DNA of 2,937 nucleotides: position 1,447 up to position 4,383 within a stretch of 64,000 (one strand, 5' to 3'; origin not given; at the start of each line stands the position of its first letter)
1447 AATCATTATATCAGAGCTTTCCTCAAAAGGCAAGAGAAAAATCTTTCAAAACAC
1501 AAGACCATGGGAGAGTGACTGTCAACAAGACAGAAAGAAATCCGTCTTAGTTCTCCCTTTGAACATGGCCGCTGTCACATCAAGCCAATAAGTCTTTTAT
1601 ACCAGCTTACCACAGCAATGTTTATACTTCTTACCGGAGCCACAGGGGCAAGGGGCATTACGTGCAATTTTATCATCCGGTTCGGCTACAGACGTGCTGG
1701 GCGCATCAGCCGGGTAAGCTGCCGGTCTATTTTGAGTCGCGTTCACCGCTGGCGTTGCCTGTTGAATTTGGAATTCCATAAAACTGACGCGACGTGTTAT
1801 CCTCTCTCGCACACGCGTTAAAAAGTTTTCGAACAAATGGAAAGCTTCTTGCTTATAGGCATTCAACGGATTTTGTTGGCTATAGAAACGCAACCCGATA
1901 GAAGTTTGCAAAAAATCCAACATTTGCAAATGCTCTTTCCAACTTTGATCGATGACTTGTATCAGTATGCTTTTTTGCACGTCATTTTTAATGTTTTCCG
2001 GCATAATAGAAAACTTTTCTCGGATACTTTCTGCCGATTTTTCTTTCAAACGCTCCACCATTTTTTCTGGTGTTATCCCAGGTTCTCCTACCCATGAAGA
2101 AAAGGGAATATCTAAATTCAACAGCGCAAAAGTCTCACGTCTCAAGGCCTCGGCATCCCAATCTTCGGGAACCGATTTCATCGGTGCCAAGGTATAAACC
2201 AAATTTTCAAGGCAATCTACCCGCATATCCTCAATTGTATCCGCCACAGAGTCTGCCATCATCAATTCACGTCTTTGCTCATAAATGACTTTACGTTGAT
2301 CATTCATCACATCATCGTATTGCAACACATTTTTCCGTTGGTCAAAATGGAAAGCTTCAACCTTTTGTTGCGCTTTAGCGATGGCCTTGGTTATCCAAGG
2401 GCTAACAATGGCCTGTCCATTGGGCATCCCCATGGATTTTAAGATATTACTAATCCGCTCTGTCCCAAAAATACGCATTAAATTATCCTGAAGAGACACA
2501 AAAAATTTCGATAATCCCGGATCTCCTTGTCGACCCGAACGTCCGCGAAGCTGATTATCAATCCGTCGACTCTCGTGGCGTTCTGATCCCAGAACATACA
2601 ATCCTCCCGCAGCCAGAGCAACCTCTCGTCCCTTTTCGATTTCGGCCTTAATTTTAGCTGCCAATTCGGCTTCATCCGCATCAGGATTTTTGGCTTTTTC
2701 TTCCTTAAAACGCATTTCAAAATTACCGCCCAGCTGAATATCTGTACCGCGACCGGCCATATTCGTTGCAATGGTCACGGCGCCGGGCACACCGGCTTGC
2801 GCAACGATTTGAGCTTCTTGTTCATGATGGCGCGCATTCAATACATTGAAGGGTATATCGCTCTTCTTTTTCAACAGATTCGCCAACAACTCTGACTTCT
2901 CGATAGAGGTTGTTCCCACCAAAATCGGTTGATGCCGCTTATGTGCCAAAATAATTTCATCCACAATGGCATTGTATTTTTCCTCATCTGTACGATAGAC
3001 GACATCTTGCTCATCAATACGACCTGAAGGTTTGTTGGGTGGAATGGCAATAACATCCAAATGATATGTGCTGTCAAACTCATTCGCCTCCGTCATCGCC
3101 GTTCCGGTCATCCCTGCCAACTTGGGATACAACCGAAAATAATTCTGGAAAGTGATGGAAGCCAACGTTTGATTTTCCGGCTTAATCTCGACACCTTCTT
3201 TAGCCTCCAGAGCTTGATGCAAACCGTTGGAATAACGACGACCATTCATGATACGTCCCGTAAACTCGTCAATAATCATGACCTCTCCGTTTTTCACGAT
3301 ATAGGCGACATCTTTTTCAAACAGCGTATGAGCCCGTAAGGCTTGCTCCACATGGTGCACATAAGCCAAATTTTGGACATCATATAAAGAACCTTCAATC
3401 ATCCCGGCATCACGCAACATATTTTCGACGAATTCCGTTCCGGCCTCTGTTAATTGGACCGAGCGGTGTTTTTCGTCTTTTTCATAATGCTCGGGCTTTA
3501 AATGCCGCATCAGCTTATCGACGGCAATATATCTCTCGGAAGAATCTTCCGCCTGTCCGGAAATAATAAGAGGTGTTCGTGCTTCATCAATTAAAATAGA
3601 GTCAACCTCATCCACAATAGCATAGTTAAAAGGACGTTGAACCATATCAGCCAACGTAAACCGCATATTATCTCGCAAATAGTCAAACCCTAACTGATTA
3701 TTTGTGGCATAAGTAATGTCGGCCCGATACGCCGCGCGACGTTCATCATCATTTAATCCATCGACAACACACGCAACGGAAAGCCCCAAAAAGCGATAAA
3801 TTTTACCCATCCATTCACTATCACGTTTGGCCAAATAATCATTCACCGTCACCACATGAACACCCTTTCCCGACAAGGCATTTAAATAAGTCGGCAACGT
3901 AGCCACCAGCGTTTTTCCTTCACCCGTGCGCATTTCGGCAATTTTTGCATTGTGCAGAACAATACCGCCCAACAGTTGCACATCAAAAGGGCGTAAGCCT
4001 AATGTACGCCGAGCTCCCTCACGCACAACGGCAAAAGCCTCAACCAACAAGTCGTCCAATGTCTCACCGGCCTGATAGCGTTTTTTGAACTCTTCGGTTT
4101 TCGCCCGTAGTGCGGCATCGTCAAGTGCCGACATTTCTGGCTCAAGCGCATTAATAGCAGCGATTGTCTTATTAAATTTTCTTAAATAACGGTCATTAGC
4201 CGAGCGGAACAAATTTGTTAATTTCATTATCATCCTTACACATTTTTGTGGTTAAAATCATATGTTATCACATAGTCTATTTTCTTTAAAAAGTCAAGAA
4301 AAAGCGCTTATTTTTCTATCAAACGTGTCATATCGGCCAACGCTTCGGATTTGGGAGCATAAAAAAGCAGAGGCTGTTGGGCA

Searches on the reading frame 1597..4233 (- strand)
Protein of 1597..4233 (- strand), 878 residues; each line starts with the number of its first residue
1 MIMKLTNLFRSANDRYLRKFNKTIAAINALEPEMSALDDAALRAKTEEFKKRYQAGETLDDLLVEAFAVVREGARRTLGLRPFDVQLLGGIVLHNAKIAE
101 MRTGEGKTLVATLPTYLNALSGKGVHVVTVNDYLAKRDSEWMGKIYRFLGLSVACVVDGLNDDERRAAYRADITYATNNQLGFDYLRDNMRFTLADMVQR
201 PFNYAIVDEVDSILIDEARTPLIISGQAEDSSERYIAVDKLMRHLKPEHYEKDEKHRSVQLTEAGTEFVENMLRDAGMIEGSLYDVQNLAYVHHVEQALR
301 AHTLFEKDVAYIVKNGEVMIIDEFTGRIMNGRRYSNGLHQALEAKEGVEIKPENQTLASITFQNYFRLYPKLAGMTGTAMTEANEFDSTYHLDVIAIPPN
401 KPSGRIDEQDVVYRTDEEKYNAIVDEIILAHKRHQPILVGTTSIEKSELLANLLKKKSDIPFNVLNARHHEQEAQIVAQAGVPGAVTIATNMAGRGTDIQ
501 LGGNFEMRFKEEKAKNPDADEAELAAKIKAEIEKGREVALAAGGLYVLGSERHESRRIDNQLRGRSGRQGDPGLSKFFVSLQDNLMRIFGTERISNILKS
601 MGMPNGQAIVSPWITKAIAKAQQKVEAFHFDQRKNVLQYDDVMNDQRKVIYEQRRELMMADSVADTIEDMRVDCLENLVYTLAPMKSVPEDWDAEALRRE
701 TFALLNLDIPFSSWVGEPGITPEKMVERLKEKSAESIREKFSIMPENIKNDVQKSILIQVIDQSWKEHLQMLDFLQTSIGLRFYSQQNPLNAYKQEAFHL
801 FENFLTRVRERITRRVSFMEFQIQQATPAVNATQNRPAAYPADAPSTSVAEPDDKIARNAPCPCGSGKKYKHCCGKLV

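Call 21: search_protein_families(library=pfam, proteins=[window:1597-4233:-], max_evalue=0.00001)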
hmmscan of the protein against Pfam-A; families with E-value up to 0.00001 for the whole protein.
window:1597-4233:- (878 aa): 6 families
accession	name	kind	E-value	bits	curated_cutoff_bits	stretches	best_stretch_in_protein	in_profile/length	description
PF07517.20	SecA_DEAD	-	3.2e-130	434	24.6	1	6-386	2-289/290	SecA DEAD-like domain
PF21090.3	P-loop_SecA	-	6.6e-89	297.4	27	1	404-605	3-204/205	SecA P-loop domain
PF07516.18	SecA_SW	-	6.6e-58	196.5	26.7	1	608-816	1-196/200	SecA Wing and Scaffold domain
PF01043.26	SecA_PP_bind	-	6.8e-40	136.5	23.5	1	231-343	2-110/110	SecA preprotein cross-linking domain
PF02810.21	SEC-C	-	2.5e-09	37.2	20.4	1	858-876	1-19/19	SEC-C motif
PF00270.35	DEAD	-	5e-07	30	26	1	98-215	18-131/167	DEAD/DEAH box helicase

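Call 79: find_related_loci(query=window:1597-4233:-, collection=genome_contigs, flank=2000)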
Query window:1597-4233:- (878 aa) in genome_contigs; peptide patterns used: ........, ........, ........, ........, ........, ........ (x = any residue, [..] = any of these).
599 stretches matched a pattern (row limit reached: there are more); 589 encode a relative of the query (tblastn E <= 1e-3); the best 80 are kept; 80 distinct loci.
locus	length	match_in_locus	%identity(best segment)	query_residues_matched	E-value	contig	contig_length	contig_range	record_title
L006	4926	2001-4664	73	3-877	0e+0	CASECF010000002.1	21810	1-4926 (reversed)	uncultured Alphaproteobacteria bacterium isolate CO.O65.metabat-bins.242 genome assembly, contig: CO.O65.metabat-bins.24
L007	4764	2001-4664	72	3-877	0e+0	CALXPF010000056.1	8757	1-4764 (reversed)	MAG: uncultured Alphaproteobacteria bacterium isolate BRZ_FB__bin41 genome assembly, contig: BRZ_FB__NODE_10710_length_8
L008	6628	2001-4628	73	2-878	0e+0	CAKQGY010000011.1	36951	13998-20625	MAG: uncultured Alphaproteobacteria bacterium isolate REFINED_METABAT215_TOP10_CONTIGS_1500_ASSEMBLY_K77_MERGED__Hadza_M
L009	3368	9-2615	69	8-877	0e+0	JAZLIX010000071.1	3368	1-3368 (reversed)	MAG: Alphaproteobacteria bacterium isolate T1900044969_TA20190031.MAGScoT_cleanbin_000037 SGB_4026_k141_230294, whole ge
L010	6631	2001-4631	68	3-877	0e+0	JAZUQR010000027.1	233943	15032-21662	MAG: Alphaproteobacteria bacterium isolate T1900044856_TS20190322.MAGScoT_cleanbin_000019 SGB_3064_k141_786630, whole ge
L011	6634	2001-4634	67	5-878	0e+0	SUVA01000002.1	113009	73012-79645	MAG: Alphaproteobacteria bacterium isolate SIG60 NODE_4030_length_113009_cov_3.524016, whole genome shotgun sequence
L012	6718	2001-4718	59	5-877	0e+0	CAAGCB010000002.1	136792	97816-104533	MAG TPA_asm: Alphaproteobacteria bacterium, isolate HGM16793, WGS project CAAGCB010000000 data, contig: SRS476094_28_k11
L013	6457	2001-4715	59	5-878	0e+0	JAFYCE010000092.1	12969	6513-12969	MAG: Alphaproteobacteria bacterium isolate RGIG6957 Sheep_Rumen.Co__c2596501, whole genome shotgun sequence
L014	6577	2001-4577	60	5-875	0e+0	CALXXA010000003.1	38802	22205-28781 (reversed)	MAG: uncultured Alphaproteobacteria bacterium isolate E30__bin278 genome assembly, contig: E30__k127_3849547, whole geno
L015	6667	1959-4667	59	5-877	0e+0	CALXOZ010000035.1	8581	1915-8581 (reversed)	MAG: uncultured Alphaproteobacteria bacterium isolate BRZ_E__bin160 genome assembly, contig: BRZ_E__NODE_19977_length_85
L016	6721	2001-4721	59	8-876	0e+0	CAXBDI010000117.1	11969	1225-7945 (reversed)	MAG TPA_asm: uncultured Alphaproteobacteria bacterium isolate ERR2762122_concoct_107 genome assembly, contig: ERZ3421826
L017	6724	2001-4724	58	1-877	0e+0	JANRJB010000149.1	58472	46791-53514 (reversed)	MAG: Rhodospirillaceae bacterium isolate bins.12 k141_4726951, whole genome shotgun sequence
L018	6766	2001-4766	58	8-875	0e+0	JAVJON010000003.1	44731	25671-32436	MAG: Sneathiellaceae bacterium isolate A1-SPW-23 k141_11749, whole genome shotgun sequence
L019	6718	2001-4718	58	5-877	0e+0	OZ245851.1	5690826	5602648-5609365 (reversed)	MAG: Alphaproteobacteria bacterium isolate f9579e00-a57b-4436-9f3a-59dce60a56f0 genome assembly, chromosome: 1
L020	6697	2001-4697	58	8-877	0e+0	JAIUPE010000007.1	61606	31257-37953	MAG: Proteobacteria bacterium isolate RHODO3 3300009517-bin.46~Ga0102832_1000492, whole genome shotgun sequence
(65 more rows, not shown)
